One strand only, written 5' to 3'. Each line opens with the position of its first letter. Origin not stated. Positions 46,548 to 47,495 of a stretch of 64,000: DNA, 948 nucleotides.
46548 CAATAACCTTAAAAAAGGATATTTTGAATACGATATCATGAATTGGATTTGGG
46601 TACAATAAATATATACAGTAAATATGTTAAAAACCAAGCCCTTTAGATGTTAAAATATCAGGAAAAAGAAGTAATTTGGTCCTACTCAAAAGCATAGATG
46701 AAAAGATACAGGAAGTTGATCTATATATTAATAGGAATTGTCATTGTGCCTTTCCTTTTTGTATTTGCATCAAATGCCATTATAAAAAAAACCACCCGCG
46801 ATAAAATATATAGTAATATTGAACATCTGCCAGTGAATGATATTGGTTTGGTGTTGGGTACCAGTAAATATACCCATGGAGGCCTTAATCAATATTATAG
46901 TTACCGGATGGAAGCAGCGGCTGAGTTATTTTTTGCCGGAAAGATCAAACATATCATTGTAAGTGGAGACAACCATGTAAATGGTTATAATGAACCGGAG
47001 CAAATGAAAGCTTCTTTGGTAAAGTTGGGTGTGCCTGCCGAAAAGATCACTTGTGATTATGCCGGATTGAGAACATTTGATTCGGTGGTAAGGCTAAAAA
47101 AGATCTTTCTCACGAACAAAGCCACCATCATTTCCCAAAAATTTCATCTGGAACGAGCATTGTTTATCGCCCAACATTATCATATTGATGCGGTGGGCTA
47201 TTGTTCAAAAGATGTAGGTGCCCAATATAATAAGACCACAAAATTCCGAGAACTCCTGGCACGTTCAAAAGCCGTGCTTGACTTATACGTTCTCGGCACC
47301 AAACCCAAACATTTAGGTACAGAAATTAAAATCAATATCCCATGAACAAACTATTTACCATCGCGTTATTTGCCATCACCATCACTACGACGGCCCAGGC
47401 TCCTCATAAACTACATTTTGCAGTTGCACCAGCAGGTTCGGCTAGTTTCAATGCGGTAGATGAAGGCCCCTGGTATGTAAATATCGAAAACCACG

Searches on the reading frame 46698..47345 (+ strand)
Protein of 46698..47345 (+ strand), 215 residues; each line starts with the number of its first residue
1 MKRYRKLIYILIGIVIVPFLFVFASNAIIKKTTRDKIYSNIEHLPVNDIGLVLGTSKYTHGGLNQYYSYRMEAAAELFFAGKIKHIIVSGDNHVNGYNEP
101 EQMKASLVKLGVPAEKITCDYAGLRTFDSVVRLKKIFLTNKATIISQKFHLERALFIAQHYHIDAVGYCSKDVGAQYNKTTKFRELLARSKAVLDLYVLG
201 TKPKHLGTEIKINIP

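Call 49: search_protein_families(library=pfam, proteins=[window:46698-47345:+], max_evalue=0.01)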
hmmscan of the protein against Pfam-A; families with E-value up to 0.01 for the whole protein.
window:46698-47345:+ (215 aa): 1 family
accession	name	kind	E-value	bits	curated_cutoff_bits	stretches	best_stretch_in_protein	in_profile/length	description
PF02698.23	DUF218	-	4e-20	72.5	27.6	1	51-168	4-107/133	DUF218 domain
